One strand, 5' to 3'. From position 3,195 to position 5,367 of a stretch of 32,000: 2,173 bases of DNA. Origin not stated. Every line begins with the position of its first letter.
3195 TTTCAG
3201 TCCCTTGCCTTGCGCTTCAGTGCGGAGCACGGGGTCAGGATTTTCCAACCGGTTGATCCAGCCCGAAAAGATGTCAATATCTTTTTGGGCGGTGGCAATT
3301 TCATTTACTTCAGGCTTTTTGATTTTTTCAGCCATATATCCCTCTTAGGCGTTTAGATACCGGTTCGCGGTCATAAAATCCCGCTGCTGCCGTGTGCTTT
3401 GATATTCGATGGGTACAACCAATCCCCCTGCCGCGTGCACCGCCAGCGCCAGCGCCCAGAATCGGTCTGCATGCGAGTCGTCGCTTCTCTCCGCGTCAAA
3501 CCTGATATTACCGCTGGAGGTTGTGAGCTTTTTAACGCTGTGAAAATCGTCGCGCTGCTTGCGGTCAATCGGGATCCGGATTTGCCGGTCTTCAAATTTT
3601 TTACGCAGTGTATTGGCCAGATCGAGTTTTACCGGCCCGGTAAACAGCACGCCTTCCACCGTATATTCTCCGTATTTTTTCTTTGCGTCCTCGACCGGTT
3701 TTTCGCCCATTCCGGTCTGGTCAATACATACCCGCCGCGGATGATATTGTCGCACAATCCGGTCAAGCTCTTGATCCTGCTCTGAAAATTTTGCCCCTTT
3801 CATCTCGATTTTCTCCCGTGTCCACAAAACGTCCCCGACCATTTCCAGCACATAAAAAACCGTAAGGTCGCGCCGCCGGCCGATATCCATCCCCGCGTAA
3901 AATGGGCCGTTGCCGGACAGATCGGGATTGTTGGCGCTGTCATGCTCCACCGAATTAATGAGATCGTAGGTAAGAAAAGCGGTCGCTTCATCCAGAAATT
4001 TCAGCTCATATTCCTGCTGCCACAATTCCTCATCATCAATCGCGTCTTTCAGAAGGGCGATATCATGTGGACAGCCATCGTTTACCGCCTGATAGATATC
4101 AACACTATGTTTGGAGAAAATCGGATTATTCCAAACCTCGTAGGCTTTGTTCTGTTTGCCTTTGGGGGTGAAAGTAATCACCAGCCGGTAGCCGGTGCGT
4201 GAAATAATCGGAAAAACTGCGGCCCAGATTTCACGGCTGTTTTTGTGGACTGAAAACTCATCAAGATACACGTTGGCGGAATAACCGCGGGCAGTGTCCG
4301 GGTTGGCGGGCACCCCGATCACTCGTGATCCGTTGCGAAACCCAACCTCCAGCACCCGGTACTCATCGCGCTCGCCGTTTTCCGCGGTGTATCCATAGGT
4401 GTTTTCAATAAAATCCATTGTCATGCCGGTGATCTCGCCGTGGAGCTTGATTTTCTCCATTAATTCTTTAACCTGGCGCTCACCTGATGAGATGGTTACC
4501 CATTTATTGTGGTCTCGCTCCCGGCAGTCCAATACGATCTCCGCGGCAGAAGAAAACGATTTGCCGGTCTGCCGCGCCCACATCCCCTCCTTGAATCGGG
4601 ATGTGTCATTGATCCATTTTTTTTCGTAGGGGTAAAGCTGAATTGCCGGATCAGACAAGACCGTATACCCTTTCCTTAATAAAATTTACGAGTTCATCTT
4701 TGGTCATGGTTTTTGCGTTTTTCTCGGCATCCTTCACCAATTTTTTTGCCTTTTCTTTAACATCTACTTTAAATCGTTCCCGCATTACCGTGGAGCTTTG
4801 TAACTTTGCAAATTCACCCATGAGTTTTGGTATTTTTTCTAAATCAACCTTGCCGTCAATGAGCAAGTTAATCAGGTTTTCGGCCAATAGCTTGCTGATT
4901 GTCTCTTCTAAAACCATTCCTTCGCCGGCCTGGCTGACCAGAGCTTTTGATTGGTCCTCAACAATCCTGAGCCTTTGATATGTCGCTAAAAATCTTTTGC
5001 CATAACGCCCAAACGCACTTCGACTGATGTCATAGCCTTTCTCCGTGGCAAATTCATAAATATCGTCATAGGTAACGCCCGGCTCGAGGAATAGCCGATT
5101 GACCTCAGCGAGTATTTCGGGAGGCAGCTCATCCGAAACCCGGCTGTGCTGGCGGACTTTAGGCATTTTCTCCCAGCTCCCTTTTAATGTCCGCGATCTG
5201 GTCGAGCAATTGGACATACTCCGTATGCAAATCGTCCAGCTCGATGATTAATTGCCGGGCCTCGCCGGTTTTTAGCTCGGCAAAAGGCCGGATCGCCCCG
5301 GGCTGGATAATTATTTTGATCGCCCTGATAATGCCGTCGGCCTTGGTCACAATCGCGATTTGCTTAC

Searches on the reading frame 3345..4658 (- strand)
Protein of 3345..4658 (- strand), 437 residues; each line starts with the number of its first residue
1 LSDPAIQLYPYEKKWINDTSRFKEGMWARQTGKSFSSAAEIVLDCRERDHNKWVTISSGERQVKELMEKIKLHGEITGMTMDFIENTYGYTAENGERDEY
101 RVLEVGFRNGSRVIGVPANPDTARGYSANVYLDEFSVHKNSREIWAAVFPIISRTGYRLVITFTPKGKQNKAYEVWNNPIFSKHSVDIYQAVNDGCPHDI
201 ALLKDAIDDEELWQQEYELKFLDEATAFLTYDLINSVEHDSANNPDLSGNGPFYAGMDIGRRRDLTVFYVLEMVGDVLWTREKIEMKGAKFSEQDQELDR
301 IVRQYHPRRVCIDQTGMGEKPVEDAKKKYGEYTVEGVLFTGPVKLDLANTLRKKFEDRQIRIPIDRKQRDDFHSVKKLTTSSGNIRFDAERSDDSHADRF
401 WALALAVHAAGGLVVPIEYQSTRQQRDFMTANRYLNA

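Call 55: search_protein_families(library=pfam, proteins=[window:3345-4658:-], max_evalue=0.01)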
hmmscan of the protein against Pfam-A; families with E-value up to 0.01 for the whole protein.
window:3345-4658:- (437 aa): 2 families
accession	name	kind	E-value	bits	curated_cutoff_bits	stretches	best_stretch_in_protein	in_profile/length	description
PF17289.8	Terminase_6C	-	2.7e-20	73.3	22.6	1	256-409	2-154/155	Terminase RNaseH-like domain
PF03237.21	Terminase_6N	-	9.8e-20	71.6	22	1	26-233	3-212/215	Terminase large subunit, T4likevirus-type, N-terminal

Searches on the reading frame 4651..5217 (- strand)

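Call 55: search_protein_families(library=pfam, proteins=[window:4651-5217:-], max_evalue=0.01)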
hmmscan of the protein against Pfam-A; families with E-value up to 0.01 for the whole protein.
window:4651-5217:- (188 aa): 2 families
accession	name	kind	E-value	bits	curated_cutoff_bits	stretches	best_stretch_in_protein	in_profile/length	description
PF11985.13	Phage_Mu_Gp27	-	2e-26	93.9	28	1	29-187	2-172/173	Bacteriophage Mu, Gp27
PF00888.28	Cullin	-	0.00079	18.7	33.2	1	85-178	221-312/620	Cullin family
